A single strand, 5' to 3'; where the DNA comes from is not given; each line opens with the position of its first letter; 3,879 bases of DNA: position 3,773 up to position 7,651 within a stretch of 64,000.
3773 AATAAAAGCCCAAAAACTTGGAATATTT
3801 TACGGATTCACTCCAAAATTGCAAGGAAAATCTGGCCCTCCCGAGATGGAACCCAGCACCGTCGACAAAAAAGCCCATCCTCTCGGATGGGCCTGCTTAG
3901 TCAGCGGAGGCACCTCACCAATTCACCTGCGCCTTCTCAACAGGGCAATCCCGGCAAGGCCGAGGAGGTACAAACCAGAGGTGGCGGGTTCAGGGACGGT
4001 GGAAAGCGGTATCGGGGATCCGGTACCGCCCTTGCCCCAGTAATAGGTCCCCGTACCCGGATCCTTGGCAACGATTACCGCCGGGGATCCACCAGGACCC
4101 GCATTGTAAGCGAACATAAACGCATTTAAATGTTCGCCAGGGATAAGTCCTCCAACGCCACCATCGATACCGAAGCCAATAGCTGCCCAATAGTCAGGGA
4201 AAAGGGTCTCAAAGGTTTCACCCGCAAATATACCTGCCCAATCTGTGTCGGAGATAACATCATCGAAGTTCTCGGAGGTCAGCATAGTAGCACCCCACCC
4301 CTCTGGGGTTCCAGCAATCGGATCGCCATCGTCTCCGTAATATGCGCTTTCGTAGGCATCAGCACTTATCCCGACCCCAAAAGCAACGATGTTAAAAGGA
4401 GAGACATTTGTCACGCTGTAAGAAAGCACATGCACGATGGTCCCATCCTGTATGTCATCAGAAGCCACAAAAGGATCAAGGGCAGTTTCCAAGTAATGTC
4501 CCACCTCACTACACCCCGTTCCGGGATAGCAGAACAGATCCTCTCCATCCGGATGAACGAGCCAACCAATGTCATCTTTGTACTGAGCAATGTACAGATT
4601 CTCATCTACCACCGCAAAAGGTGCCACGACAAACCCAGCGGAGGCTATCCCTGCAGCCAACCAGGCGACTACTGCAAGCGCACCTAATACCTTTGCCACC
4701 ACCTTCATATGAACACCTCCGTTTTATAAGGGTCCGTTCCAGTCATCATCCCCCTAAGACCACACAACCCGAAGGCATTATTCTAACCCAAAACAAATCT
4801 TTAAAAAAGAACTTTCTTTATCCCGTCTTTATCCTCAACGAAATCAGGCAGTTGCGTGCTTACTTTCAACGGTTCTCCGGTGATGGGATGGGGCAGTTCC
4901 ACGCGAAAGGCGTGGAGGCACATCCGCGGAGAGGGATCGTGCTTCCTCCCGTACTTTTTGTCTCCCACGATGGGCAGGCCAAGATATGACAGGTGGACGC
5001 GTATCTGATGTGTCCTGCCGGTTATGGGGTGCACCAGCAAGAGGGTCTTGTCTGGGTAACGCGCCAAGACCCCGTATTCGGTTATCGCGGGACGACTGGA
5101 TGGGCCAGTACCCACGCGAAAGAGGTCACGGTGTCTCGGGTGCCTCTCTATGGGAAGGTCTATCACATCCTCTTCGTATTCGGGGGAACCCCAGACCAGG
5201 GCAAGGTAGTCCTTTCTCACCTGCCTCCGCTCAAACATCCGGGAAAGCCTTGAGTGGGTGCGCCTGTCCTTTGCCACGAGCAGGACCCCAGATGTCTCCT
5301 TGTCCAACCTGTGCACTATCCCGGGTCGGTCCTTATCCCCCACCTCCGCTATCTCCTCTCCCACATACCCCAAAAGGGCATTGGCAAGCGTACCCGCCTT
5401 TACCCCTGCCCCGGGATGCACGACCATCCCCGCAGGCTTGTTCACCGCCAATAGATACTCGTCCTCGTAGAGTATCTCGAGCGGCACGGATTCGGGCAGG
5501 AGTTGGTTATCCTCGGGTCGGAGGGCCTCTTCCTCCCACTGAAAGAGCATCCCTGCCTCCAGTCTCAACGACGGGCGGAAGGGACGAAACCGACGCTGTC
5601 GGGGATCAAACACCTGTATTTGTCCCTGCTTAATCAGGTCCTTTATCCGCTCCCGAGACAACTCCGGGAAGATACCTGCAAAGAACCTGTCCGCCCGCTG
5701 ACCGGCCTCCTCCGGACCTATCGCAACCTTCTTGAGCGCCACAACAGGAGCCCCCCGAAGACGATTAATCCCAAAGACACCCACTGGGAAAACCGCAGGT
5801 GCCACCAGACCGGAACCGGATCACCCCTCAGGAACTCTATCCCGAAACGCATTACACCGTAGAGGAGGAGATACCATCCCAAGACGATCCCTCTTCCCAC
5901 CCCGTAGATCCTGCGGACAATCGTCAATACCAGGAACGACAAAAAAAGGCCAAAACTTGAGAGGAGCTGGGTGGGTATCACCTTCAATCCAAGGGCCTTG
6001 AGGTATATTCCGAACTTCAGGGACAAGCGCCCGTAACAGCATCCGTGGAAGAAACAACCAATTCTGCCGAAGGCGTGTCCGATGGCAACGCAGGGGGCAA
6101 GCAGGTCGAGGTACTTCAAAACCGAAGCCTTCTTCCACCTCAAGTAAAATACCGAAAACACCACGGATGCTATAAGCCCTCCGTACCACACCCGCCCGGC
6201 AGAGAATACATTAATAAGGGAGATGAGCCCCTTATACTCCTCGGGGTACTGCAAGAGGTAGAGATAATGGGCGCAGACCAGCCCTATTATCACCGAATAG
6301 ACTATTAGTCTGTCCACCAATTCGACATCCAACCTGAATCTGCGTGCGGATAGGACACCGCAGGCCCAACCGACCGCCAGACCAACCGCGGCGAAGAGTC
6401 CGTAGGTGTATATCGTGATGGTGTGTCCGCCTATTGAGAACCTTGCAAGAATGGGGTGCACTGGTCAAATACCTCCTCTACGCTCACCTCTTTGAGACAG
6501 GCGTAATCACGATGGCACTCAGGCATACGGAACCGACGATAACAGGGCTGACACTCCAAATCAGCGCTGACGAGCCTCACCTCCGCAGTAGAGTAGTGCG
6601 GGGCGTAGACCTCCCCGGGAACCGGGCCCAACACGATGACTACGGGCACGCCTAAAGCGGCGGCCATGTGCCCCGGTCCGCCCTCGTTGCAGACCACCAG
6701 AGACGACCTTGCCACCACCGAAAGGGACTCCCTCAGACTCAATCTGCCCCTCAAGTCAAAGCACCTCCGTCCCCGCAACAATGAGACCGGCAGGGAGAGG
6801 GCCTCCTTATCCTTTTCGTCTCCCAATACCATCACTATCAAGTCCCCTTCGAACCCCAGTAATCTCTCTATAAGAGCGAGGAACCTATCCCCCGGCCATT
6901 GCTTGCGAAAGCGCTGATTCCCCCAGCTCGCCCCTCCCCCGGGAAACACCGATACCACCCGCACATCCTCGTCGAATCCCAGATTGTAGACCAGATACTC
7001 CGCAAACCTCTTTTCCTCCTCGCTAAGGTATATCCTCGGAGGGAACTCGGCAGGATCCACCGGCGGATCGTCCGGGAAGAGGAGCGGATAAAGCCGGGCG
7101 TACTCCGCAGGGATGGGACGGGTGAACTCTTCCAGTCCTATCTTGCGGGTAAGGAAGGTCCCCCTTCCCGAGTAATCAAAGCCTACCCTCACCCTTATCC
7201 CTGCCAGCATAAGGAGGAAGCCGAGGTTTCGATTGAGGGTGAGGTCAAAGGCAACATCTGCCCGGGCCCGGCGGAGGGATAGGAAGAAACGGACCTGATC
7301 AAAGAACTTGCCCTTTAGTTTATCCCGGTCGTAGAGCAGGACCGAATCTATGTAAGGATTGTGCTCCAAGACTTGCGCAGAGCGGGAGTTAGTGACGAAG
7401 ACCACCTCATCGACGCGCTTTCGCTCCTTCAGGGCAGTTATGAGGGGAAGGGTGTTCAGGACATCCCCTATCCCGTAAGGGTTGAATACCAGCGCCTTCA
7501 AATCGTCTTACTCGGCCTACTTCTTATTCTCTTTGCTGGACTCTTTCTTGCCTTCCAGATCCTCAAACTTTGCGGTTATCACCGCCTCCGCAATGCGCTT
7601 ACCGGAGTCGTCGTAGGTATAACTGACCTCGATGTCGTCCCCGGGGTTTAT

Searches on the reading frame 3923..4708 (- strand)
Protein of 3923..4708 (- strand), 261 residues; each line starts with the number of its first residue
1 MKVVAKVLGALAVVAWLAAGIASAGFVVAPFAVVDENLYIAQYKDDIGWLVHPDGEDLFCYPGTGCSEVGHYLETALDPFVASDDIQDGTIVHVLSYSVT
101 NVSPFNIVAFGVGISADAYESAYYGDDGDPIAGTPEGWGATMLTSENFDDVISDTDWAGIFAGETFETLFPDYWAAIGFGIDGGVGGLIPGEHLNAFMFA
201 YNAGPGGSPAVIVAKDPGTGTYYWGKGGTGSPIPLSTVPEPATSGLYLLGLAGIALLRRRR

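Call 34: search_protein_families(library=pfam, proteins=[window:3923-4708:-], max_evalue=0.00001)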
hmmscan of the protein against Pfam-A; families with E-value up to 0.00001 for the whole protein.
window:3923-4708:- (261 aa): 0 families

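Call 54: find_encoding_contigs(protein=window:3923-4708:-, flank=10000, max_places=2)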
Protein window:3923-4708:- (261 aa): 3 contigs read that carry it; 1 place shown.
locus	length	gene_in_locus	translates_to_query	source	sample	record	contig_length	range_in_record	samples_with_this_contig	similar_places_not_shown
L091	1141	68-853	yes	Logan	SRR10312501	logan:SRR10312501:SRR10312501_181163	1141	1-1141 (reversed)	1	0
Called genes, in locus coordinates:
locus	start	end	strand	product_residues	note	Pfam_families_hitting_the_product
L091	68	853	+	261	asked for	-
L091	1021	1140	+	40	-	?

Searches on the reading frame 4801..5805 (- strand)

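Call 34: search_protein_families(library=pfam, proteins=[window:4801-5805:-], max_evalue=0.00001)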
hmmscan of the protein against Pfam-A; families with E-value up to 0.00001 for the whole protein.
window:4801-5805:- (334 aa): 1 family
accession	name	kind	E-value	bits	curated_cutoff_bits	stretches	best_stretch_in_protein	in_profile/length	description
PF00849.27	PseudoU_synth_2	-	9.3e-36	123.8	26.8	1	118-273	2-151/152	RNA pseudouridylate synthase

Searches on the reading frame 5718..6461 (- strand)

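Call 34: search_protein_families(library=pfam, proteins=[window:5718-6461:-], max_evalue=0.00001)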
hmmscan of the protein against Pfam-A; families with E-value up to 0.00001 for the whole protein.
window:5718-6461:- (247 aa): 1 family
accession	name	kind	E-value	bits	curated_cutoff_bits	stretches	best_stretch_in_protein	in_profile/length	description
PF01790.23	LGT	-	3.6e-47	161.1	24.9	1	13-241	7-239/240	Prolipoprotein diacylglyceryl transferase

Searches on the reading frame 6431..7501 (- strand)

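Call 34: search_protein_families(library=pfam, proteins=[window:6431-7501:-], max_evalue=0.00001)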
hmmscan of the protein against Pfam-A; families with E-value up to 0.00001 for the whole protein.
window:6431-7501:- (356 aa): 1 family
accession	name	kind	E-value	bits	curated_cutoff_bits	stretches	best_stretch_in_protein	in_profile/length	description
PF01075.23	Glyco_transf_9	-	4.6e-19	69.1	22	1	71-323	3-239/247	Glycosyltransferase family 9 (heptosyltransferase)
